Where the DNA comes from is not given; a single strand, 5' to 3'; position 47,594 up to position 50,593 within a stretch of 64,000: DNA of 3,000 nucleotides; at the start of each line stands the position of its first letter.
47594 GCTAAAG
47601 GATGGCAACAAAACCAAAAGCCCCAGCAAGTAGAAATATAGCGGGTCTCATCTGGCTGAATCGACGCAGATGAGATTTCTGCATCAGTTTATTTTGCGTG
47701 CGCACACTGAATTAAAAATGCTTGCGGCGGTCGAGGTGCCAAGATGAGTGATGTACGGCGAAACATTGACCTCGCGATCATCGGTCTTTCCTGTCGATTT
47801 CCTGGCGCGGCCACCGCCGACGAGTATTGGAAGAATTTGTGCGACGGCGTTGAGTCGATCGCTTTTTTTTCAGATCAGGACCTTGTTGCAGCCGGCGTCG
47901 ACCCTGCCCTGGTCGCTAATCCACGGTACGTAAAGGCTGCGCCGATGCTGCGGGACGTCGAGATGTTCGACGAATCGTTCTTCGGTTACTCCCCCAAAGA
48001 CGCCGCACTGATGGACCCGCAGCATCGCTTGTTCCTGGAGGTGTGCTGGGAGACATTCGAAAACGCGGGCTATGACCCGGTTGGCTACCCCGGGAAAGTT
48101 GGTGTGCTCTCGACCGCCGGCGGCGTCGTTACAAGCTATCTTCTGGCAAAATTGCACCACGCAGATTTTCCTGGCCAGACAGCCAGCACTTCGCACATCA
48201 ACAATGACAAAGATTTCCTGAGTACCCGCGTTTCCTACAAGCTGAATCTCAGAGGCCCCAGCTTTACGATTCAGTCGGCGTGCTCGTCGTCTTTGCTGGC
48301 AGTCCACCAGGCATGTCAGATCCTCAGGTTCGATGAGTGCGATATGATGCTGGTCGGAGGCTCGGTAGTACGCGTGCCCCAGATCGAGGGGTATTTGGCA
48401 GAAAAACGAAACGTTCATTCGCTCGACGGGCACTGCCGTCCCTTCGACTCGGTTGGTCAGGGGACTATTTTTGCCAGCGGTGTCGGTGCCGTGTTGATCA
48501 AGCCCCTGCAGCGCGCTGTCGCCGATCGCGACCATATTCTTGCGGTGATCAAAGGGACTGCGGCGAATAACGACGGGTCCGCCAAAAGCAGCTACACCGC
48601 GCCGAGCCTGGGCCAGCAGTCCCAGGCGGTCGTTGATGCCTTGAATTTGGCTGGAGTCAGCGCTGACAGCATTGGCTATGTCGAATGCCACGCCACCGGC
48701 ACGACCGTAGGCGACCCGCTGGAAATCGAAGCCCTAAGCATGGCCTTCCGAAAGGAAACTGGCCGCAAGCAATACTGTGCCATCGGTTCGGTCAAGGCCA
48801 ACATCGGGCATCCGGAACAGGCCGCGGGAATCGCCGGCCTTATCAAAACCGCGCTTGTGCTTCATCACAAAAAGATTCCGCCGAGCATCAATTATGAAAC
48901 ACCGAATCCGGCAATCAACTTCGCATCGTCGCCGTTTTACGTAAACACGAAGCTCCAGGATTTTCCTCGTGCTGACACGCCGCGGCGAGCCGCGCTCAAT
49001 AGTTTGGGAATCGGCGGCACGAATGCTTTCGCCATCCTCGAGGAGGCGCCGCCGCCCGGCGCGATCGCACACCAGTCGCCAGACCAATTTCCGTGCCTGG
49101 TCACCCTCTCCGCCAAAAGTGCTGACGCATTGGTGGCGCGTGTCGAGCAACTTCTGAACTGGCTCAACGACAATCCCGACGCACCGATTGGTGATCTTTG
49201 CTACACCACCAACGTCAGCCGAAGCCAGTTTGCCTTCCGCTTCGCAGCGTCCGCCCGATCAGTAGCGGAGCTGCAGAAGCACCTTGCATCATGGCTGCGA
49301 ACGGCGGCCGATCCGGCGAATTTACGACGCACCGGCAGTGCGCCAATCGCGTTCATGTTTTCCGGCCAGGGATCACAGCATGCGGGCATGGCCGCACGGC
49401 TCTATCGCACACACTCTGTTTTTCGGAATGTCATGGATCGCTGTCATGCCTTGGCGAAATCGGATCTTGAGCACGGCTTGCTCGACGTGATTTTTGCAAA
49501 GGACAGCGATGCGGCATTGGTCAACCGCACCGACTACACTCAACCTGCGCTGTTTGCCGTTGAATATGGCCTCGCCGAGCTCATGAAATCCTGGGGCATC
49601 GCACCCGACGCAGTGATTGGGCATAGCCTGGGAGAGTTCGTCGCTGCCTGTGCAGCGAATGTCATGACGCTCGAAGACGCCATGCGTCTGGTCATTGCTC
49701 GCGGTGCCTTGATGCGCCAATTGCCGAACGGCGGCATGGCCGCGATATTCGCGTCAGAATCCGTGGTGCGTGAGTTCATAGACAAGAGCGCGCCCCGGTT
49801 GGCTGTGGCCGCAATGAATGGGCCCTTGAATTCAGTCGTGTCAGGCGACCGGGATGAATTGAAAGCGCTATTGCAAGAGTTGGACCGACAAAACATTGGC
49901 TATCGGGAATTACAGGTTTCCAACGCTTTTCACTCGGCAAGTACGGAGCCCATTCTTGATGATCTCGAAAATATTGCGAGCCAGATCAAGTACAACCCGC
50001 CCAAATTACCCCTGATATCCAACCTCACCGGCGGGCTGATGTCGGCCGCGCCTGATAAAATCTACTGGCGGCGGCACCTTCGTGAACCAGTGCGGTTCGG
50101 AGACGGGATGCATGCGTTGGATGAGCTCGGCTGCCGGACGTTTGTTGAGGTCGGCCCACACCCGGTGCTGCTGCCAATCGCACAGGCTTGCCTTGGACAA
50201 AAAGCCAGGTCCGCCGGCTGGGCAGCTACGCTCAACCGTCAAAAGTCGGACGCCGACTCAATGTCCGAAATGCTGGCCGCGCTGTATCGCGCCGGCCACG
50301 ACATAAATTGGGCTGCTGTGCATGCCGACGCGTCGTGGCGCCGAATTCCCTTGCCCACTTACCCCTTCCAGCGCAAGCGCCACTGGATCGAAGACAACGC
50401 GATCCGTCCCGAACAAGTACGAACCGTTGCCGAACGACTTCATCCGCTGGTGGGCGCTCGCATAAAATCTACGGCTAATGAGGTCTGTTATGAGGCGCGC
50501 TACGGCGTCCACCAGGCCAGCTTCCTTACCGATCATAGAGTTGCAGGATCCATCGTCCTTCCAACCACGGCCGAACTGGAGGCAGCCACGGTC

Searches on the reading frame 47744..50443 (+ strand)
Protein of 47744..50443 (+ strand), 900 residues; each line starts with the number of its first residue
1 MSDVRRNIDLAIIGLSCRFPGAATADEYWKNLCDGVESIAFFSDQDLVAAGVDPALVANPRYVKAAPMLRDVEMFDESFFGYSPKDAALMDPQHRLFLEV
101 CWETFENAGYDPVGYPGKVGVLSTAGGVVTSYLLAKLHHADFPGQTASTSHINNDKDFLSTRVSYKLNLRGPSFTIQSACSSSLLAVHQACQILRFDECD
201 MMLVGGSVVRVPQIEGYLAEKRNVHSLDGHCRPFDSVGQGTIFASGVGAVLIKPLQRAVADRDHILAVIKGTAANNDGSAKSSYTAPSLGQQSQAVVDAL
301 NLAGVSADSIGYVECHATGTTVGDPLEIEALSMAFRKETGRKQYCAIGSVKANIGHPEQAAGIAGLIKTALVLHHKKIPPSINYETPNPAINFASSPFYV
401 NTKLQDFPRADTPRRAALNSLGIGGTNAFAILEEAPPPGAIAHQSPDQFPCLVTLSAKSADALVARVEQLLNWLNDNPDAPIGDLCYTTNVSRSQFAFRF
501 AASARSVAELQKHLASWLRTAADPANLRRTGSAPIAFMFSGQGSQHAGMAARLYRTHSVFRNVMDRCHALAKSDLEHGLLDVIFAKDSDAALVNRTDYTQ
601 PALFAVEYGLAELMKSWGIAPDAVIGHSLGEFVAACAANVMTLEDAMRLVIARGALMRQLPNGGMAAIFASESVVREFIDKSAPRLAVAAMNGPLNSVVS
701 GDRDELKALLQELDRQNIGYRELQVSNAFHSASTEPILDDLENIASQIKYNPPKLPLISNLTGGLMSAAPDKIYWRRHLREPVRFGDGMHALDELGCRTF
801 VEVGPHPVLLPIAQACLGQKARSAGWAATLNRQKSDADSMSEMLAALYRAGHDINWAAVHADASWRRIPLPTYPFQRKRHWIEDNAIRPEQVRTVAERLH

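Call 40: search_solved_structures(query=window:47744-50443:+, max_evalue=1e-30)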
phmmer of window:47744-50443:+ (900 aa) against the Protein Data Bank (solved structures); distinct sequences matched with E-value up to 1e-30: 105 (the best 60 are shown).
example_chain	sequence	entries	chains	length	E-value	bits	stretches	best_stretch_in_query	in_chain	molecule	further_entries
8xjy_A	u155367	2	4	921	2.1e-195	654.6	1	7-889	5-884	Polyketide synthase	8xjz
8xju_A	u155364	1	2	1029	3.1e-195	654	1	7-889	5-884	Polyketide synthase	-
7zma_A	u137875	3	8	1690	1.7e-194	651.6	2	7-527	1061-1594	Putative polyketide synthase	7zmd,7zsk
4mz0_A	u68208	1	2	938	5.8e-184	616.7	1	9-883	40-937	CurL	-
9iyw_A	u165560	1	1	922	1.7e-156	525.8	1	9-884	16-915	Polyketide synthase,GfsA KSQ-AncAT chimeric protein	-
11sz_A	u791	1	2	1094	8.1e-154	517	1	9-884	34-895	6-deoxyerythronolide-B synthase, Erythronolide synthase EryA2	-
7s6b_A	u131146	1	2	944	7.7e-149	500.5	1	9-886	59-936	Polyketide synthase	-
7s6c_A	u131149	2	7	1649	8.2e-148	497.1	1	9-886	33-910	6-deoxyerythronolide-B synthase EryA2, modules 3 and 4, Lsd14 Polyketide synthase fusion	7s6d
4wky_A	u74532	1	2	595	1.8e-146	492.7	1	8-508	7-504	Beta-ketoacyl synthase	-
4oqj_A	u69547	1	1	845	2e-146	492.5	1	6-570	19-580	PKS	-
8in9_A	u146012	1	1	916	3.1e-146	491.9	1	9-884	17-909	Polyketide synthase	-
7vee_A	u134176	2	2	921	1.5e-144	486.3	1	9-884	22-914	Polyketide synthase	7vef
6c9u_A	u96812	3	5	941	3.5e-144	485.1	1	9-885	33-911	6-deoxyerythronolide-B synthase EryA2, modules 3 and 4 | EryAII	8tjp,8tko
2qo3_A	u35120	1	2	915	4e-144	484.9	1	9-885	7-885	EryAII Erythromycin polyketide synthase modules 3 and 4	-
2hg4_A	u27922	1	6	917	6.2e-144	484.3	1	8-882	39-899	6-Deoxyerythronolide B Synthase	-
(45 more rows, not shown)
